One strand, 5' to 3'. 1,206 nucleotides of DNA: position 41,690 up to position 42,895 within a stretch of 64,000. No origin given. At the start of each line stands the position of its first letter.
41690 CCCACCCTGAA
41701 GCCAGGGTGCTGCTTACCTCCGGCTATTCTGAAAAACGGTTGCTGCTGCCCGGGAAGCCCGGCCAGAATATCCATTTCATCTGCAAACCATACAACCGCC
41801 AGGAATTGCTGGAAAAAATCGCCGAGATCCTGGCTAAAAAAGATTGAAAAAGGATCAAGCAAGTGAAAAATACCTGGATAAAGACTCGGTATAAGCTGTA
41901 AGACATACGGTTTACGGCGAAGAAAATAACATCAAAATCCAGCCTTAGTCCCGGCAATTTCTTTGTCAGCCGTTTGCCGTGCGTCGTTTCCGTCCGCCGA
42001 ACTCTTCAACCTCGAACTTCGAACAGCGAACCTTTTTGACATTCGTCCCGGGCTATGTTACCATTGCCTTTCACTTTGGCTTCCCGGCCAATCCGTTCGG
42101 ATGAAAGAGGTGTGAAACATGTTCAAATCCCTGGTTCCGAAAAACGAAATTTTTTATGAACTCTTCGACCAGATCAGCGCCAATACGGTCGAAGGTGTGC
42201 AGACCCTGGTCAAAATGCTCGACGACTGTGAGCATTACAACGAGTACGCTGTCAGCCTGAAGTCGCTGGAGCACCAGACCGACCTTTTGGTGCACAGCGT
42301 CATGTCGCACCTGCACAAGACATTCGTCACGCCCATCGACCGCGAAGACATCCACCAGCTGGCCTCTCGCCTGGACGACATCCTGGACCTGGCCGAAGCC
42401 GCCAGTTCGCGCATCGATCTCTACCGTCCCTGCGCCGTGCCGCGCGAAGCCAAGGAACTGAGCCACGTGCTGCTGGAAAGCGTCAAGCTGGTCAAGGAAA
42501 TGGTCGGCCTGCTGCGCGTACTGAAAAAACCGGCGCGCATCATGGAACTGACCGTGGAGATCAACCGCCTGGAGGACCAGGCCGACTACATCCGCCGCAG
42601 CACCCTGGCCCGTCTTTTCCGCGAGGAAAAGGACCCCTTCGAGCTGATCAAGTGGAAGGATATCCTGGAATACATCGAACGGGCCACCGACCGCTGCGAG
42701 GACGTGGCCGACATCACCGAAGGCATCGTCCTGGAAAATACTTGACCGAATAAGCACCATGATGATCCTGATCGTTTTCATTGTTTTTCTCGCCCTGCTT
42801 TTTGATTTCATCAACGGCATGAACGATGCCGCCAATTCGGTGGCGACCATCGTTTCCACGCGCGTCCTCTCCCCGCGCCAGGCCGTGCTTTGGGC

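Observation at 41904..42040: Locus E is a mosaic of two arm types, plus a recurring cgaacc-T-run tail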

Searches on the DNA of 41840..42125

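Call 63: search_rna_families(source=window, start=41840, end=42125, threshold=evalue, max_evalue=1)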
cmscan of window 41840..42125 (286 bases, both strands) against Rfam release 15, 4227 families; matches with E-value up to 1: 0.
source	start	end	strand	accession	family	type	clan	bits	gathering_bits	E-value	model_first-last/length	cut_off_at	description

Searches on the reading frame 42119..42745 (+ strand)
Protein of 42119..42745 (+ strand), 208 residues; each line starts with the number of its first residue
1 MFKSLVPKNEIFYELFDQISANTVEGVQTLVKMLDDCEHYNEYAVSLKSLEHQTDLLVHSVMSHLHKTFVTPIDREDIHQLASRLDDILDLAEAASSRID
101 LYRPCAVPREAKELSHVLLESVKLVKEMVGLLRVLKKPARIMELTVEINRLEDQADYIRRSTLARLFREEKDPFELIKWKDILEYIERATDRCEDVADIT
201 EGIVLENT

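Call 17: find_encoding_contigs(protein=window:42119-42745:+, flank=10000, max_places=6)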
Protein window:42119-42745:+ (208 aa): 1 contig read that carries it; 1 place shown.
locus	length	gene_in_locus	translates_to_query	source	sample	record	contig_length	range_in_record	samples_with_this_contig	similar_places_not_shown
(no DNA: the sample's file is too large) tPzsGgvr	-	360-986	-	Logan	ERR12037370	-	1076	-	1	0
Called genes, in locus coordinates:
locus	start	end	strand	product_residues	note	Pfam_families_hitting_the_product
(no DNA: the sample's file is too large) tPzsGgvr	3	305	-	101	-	?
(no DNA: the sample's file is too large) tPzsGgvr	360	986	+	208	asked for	PF01865:PhoU_div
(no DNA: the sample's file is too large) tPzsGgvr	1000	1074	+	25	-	?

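Call 21: find_related_loci(query=window:42119-42745:+, collection=genome_contigs, flank=10000)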
Query window:42119-42745:+ (208 aa) in genome_contigs; peptide patterns used: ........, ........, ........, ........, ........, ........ (x = any residue, [..] = any of these).
352 stretches matched a pattern; 199 encode a relative of the query (tblastn E <= 1e-3); the best 80 are kept; 80 distinct loci.
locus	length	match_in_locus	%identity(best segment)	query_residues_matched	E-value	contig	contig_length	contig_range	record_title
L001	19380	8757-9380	98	1-208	1e-135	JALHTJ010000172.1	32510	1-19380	MAG: Candidatus Aminicenantes bacterium isolate PFL21 seq_1609689, whole genome shotgun sequence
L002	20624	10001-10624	97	1-208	1e-133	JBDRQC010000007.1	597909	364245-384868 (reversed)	MAG: Chrysiogenia bacterium isolate MEGAHIT-group-2.19 k141_997409, whole genome shotgun sequence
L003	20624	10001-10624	96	1-208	5e-132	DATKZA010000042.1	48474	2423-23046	MAG TPA_asm: Patescibacteria group bacterium isolate SMAG_U14233 k141_708605, whole genome shotgun sequence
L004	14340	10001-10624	95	1-208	9e-131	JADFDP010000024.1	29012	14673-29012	MAG: Candidatus Aminicenantes bacterium isolate QR_Bin.23 NODE_24_length_29012_cov_15.5021, whole genome shotgun sequenc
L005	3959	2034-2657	94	1-208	1e-132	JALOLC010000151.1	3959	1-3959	MAG: Acidobacteria bacterium isolate Prado015 scaffold_81311, whole genome shotgun sequence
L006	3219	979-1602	94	1-208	3e-134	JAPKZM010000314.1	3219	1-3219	MAG: Candidatus Aminicenantes bacterium isolate LacPavin_0920_SED5_MAG_56_9 LacPavin_0920_SED5_scaffold_429367, whole ge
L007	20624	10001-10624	94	1-208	1e-129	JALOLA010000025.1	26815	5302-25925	MAG: Acidobacteria bacterium isolate Prado013 scaffold_868, whole genome shotgun sequence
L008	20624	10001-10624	93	1-208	5e-128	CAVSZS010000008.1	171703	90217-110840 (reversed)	MAG: Candidatus Aminicenantes bacterium isolate MFD04716.bin.1.273 genome assembly, contig: contig_33096, whole genome s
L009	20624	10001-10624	92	1-208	4e-127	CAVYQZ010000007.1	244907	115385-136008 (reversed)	MAG: Candidatus Aminicenantes bacterium isolate MFD04716.bin.2.288 genome assembly, contig: contig_25459, whole genome s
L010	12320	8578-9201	92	1-208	9e-127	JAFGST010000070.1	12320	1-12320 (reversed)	MAG: Candidatus Aminicenantes bacterium isolate Zod_Metabat.920 k87_3224569, whole genome shotgun sequence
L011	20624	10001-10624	92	1-208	2e-126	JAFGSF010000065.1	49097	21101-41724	MAG: Candidatus Aminicenantes bacterium isolate Zod_Metabat.875 k87_14662217, whole genome shotgun sequence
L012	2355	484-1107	90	1-208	4e-130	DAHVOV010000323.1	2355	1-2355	MAG TPA_asm: Candidatus Aminicenantes bacterium isolate clean593 k141_525778, whole genome shotgun sequence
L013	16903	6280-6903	89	1-208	1e-122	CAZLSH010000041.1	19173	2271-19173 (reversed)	MAG TPA_asm: uncultured Clostridia bacterium isolate SRP192927_co7_47 genome assembly, contig: NODE_5130_length_19173_co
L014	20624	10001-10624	89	1-208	8e-122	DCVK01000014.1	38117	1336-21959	MAG TPA_asm: Candidatus Aminicenantes bacterium UBA2190 UBA2190_contig_4782, whole genome shotgun sequence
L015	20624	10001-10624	88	1-208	1e-119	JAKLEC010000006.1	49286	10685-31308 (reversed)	MAG: Acidobacteria bacterium isolate RA.bin124 RA.bin124_6, whole genome shotgun sequence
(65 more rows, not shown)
